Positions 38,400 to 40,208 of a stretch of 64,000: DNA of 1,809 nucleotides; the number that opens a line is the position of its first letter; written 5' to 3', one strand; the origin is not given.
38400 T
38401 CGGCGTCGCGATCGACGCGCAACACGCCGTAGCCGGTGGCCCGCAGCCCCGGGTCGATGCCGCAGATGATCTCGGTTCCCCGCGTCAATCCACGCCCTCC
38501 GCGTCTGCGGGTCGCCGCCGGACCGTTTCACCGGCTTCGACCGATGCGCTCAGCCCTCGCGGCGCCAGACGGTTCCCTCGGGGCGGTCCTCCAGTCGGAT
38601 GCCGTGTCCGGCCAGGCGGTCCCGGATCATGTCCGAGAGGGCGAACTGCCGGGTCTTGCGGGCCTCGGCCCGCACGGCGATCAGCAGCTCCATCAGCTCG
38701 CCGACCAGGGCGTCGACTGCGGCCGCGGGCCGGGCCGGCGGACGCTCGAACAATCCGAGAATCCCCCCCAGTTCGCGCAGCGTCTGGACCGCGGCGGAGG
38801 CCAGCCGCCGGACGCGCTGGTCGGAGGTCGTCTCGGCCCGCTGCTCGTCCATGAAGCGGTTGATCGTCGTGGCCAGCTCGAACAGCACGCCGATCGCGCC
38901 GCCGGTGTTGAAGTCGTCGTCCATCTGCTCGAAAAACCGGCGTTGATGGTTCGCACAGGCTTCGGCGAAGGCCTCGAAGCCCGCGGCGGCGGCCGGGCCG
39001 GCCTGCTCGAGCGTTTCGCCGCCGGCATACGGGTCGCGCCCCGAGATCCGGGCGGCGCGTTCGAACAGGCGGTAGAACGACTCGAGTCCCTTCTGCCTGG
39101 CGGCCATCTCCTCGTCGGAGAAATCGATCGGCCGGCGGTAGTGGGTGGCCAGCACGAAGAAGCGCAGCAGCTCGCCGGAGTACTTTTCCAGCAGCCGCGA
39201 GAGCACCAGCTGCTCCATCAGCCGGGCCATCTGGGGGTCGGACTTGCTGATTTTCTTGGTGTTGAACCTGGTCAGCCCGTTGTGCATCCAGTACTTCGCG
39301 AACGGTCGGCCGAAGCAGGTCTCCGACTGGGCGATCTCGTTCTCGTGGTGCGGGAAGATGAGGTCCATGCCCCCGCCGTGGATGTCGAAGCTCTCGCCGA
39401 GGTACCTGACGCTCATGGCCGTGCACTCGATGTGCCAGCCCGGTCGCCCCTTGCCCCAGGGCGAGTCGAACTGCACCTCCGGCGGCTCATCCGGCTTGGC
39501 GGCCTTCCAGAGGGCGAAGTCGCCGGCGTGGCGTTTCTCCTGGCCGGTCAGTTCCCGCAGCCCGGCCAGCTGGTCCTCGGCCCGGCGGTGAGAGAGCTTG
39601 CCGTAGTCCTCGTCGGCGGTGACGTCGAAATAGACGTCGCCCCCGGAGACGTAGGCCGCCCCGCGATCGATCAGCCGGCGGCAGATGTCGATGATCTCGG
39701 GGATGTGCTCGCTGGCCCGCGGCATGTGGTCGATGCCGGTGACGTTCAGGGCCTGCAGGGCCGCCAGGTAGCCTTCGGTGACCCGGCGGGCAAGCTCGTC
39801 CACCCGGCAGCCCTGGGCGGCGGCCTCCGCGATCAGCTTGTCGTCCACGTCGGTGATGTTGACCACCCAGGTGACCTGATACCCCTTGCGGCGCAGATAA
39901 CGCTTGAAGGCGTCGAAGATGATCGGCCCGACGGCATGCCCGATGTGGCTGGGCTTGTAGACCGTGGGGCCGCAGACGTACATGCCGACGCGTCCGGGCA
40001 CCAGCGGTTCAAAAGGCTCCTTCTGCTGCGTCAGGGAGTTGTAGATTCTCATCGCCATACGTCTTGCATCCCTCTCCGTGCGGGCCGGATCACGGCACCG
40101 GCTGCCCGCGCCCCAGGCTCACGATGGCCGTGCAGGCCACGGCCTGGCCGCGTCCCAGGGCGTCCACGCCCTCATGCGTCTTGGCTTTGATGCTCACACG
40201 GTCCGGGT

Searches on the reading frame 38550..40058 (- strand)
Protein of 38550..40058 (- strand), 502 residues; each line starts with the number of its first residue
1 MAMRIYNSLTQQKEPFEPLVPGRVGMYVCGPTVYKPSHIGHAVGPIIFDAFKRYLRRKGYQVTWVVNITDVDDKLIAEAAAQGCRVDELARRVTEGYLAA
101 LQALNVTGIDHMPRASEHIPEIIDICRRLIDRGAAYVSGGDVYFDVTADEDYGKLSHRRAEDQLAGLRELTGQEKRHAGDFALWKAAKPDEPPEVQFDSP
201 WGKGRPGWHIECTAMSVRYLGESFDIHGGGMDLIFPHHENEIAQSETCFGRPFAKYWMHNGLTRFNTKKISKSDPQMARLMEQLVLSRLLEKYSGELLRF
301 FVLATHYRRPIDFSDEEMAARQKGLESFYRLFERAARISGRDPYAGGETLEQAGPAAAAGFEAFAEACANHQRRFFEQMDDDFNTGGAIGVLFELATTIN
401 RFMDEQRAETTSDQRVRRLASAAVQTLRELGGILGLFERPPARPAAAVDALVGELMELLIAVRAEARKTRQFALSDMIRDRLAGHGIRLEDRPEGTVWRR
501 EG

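Call 49: search_protein_families(library=pfam, proteins=[window:38550-40058:-], max_evalue=0.001)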
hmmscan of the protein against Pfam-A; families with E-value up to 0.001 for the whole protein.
window:38550-40058:- (502 aa): 4 families
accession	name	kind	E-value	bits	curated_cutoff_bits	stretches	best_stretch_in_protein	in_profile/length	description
PF01406.26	tRNA-synt_1e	-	2.2e-111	372.5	27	1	16-320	2-298/301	tRNA synthetases class I (C) catalytic domain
PF09190.17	DALR_2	-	2.8e-16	60.2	22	1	374-438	1-57/57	DALR domain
PF09334.17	tRNA-synt_1g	-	1.2e-08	34.6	20.1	1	35-148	12-126/391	tRNA synthetases class I (M)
PF00133.28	tRNA-synt_1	-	0.00033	20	22.7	0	31-66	32-67/414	tRNA synthetases class I (I, L, M and V)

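Call 68: list_cluster_members(proteins=[window:38550-40058:-, window:358-2271:-, window:2936-3454:+, window:3464-5254:+, window:5251-6105:+, window:35214-36137:+, P0009, P0156, window:11533-12561:-, window:20106-21197:+])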
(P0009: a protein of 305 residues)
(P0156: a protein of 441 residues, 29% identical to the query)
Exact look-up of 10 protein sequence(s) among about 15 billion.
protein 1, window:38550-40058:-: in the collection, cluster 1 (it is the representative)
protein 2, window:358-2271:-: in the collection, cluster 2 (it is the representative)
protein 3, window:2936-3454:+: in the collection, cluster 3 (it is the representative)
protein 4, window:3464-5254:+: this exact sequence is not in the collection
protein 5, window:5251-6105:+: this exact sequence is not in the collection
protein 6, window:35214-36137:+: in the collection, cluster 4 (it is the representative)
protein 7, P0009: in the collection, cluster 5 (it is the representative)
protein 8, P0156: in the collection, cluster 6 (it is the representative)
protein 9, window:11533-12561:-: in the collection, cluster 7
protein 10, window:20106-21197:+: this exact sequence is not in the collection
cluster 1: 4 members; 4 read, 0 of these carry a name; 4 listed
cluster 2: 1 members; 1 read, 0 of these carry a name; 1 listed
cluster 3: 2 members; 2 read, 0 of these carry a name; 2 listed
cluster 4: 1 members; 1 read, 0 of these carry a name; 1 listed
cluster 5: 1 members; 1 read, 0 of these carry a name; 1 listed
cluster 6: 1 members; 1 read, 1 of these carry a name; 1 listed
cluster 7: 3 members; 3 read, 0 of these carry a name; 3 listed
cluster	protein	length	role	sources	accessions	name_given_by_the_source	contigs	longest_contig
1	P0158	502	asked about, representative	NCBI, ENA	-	-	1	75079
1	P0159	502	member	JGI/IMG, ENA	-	-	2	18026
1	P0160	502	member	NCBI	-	-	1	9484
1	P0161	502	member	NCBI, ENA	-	-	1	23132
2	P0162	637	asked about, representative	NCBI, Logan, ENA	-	-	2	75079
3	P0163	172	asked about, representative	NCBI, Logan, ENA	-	-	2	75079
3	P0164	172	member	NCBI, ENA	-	-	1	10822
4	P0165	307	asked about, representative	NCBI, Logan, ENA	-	-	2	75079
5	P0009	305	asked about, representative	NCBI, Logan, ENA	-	-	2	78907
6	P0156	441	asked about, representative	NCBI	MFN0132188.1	MAG: hypothetical protein ACKVW3_06610 [Phycisphaerales bacterium]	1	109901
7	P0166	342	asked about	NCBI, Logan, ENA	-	-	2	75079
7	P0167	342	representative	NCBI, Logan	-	-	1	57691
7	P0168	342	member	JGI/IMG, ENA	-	-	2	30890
